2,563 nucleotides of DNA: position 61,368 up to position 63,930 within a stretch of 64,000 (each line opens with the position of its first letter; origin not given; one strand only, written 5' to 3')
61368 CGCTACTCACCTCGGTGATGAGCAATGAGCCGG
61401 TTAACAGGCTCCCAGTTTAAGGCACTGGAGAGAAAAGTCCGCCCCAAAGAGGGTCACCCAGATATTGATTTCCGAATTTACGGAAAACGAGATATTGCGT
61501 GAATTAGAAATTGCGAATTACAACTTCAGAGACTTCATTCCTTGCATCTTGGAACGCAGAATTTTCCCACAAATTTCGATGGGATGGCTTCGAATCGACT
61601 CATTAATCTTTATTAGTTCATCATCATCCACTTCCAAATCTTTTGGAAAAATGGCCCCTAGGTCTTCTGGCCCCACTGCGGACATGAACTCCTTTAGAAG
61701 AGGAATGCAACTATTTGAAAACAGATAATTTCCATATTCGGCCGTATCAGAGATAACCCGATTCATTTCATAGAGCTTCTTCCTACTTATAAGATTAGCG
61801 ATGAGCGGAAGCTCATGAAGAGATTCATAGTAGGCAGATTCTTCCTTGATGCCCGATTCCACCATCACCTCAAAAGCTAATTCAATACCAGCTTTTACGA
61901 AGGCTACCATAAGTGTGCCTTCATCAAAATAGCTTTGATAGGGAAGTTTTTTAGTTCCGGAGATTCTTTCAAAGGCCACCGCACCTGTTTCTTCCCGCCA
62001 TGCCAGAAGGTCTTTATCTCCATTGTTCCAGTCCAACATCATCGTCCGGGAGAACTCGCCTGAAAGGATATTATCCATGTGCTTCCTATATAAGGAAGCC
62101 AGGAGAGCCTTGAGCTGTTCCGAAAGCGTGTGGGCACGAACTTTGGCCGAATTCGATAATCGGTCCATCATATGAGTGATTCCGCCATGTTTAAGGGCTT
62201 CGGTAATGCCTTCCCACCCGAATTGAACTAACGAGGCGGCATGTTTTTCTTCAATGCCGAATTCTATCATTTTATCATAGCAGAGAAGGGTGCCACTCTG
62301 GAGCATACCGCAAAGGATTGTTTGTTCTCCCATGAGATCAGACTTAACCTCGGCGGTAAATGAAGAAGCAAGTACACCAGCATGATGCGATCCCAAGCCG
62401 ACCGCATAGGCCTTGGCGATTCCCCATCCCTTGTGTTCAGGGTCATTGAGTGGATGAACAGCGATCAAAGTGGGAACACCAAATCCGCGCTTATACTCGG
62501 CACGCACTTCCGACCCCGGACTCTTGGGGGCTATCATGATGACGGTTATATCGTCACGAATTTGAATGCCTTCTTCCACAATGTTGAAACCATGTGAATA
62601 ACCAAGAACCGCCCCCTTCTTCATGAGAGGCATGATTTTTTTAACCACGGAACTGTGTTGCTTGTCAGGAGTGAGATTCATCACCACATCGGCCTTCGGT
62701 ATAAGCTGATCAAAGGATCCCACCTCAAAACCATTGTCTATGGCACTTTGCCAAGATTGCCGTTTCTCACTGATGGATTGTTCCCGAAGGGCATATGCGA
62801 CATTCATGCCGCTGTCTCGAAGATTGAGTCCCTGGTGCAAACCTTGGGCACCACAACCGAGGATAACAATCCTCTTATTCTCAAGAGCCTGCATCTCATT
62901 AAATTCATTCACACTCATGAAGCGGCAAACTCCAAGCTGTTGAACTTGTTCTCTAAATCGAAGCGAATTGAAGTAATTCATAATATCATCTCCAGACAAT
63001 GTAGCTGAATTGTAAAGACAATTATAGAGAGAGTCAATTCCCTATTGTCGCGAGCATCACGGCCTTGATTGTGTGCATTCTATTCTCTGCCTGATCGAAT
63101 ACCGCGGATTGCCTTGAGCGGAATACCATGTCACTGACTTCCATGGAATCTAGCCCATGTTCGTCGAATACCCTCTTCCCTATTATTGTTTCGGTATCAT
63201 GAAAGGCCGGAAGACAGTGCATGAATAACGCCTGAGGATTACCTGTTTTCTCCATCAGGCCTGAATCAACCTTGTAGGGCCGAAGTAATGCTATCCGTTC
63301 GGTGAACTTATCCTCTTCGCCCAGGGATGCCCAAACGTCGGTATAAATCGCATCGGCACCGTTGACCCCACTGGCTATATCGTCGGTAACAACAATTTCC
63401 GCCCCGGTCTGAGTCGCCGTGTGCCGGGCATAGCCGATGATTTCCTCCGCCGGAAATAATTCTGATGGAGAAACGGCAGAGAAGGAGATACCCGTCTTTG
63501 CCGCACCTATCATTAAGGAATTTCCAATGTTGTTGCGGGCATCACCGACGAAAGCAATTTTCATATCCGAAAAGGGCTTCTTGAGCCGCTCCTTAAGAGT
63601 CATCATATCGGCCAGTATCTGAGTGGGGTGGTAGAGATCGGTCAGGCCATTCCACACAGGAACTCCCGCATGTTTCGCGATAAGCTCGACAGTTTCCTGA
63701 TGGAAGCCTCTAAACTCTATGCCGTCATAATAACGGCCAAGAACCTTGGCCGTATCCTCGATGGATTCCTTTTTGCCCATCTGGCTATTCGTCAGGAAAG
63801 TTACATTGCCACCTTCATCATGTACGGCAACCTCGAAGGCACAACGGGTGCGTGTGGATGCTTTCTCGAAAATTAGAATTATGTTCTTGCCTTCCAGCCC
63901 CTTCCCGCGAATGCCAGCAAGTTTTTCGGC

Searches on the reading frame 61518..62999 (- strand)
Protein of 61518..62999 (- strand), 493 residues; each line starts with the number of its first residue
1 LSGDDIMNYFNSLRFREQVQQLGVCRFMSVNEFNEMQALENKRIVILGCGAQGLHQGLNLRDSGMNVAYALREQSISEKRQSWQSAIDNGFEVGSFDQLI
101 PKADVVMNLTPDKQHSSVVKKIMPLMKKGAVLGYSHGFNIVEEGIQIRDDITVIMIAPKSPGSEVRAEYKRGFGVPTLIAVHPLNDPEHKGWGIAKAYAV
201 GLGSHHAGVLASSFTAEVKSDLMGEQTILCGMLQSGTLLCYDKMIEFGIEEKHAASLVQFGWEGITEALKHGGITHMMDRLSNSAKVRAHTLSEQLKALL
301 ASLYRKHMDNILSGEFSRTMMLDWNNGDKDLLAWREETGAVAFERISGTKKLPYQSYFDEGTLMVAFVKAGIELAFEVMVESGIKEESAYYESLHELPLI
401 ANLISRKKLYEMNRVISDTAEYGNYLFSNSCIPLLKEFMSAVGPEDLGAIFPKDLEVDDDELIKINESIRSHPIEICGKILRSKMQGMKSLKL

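Call 12: search_protein_families(library=pfam, proteins=[window:61518-62999:-], max_evalue=0.01)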
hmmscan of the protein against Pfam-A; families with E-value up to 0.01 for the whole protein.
window:61518-62999:- (493 aa): 4 families
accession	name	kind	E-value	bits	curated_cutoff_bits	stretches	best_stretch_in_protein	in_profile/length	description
PF07991.19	KARI_N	-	2.1e-56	190.5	20.6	1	39-208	2-165/165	Acetohydroxy acid isomeroreductase, NADPH-binding domain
PF01450.25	KARI_C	-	1.5e-40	139.3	29.1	2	214-344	1-132/144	Ketol-acid reductoisomerase, C-terminal domain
PF02826.25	2-Hacid_dh_C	-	4.1e-08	33.2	25.1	1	30-132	25-123/178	D-isomer specific 2-hydroxyacid dehydrogenase, NAD binding domain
PF02558.23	ApbA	-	0.0034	17.4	22.2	1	44-131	1-96/150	Ketopantoate reductase PanE/ApbA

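Call 13: find_encoding_contigs(protein=window:61518-62999:-, flank=10000, max_places=6)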
Protein window:61518-62999:- (493 aa): no gene with exactly this product is on record in the collection.

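Call 40: find_homologous_proteins(query=window:61518-62999:-, max_evalue=1e-80)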
Query window:61518-62999:- (493 aa): 8000 proteins with E <= 1e-80 among 8000 candidates; the best 120 are listed.
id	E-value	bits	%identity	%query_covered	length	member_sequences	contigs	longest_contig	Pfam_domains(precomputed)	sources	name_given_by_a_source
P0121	0.0e+0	1080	99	99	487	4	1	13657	PF01450.26,PF02826.26,PF07991.19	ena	-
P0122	5.3e-281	950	90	95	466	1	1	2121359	PF01450.26,PF02826.26,PF07991.19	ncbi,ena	-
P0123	2.6e-245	833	75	99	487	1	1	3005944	PF01450.26,PF07991.19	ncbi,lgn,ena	-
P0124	6.5e-245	831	75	99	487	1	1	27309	PF01450.26,PF07991.19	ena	-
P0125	1.9e-244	830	75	99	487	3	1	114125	PF01450.26,PF07991.19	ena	-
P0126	2.1e-243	826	74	99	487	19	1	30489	PF01450.26,PF02826.26,PF07991.19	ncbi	-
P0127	1.2e-242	824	75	99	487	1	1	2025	PF01450.26,PF02826.26,PF07991.19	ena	-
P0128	1.2e-241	820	73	99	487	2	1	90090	PF01450.26,PF02826.26,PF07991.19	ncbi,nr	ncbi:MAG: ketol-acid reductoisomerase [Spirochaetales bacterium]|nr:ketol-acid reductoisomerase [Spi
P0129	1.9e-241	820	74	99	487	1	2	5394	PF01450.26,PF07991.19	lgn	-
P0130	2.4e-241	820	74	98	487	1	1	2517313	PF01450.26,PF07991.19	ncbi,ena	-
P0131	2.5e-241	819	74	99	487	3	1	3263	PF01450.26,PF02826.26,PF07991.19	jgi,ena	-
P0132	2.7e-241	819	74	99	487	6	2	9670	PF01450.26,PF07991.19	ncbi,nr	ncbi:MAG: ketol-acid reductoisomerase [Spirochaetaceae bacterium]|nr:ketol-acid reductoisomerase [Sp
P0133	7.7e-241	818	74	98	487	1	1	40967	PF01450.26,PF07991.19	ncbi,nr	ncbi:MAG: ketol-acid reductoisomerase [Spirochaeta sp. LUC14_002_19_P3]|nr:MAG: ketol-acid reductois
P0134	1.4e-240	817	74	99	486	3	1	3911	PF01450.26,PF07991.19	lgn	-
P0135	2.8e-240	816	74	99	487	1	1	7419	PF01450.26,PF02826.26,PF07991.19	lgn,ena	-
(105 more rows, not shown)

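Call 41: find_encoding_contigs(protein=P0122, flank=10000, max_places=3)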
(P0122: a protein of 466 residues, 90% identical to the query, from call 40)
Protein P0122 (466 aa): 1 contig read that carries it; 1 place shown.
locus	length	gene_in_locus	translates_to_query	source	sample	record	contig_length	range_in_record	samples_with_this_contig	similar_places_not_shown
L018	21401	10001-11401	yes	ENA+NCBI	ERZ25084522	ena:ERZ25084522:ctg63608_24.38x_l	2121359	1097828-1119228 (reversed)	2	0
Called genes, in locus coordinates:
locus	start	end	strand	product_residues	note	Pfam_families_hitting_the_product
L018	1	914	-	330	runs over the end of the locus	PF02779:Transket_pyr, PF02780:Transketolase_C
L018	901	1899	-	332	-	PF00676:E1_dh, PF00456:Transketolase_N (faint), PF02775:TPP_enzyme_C (weak)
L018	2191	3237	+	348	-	PF04198:Sugar-bind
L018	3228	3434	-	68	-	-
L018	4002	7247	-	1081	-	PF25596:CPSase_L_D1, PF02222:ATP-grasp (faint), PF02786:CPSase_L_D2, PF02787:CPSase_L_D3, PF25596:CPSase_L_D1, PF02786:CPSase_L_D2, PF15632:ATPgrasp_Ter, PF02142:MGS, +2 more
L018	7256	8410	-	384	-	PF00988:CPSase_sm_chain, PF00117:GATase, PF07722:Peptidase_C26 (weak)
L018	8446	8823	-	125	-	-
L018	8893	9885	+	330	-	PF02729:OTCace_N, PF00185:OTCace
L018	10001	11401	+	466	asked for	PF02826:2-Hacid_dh_C (weak), PF07991:KARI_N, PF01450:KARI_C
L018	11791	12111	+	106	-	-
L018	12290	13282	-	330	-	PF00106:adh_short (faint), PF01073:3Beta_HSD, PF01370:Epimerase, PF04321:RmlD_sub_bind, PF05368:NmrA, PF13460:NAD_binding_10, PF16363:GDP_Man_Dehyd, PF07993:NAD_binding_4, +1 more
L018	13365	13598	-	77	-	-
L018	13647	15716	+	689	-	PF02368:Big_2 (weak)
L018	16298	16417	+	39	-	-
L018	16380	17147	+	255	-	PF07603:Lcl_C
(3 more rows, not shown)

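Call 42: find_encoding_contigs(protein=P0121, flank=10000, max_places=4)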
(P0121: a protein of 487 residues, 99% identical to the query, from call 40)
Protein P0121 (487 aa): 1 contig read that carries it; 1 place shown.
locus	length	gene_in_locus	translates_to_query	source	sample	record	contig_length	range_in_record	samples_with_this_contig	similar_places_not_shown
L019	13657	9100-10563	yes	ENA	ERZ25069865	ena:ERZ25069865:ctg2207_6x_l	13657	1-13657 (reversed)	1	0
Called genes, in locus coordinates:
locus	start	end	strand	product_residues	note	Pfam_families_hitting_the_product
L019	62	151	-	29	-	-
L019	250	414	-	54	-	-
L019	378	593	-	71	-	-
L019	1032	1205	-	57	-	-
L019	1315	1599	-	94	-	-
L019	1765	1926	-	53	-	-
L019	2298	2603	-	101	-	PF09827:CRISPR_Cas2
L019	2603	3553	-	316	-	PF01867:Cas_Cas1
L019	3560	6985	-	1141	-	PF18470:Cas9_a, PF01844:HNH (weak), PF13395:HNH_4, PF18541:RuvC_III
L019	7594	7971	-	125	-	-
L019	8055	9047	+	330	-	PF02729:OTCace_N, PF00185:OTCace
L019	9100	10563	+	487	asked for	PF02826:2-Hacid_dh_C, PF07991:KARI_N, PF01450:KARI_C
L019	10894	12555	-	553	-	PF01609:DDE_Tnp_1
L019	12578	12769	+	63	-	-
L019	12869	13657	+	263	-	?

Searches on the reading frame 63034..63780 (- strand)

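Call 28: search_protein_families(library=pfam, proteins=[window:63034-63780:-], max_evalue=0.0001)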
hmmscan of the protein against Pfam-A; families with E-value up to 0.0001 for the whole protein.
window:63034-63780:- (248 aa): 2 families
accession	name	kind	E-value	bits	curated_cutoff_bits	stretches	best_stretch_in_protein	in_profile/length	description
PF00185.30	OTCace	-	5.5e-50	169.9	29.4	1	72-244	2-156/157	Aspartate/ornithine carbamoyltransferase, Asp/Orn binding domain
PF02729.26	OTCace_N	-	1.9e-21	77.1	29.9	1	2-64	85-148/148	Aspartate/ornithine carbamoyltransferase, carbamoyl-P binding domain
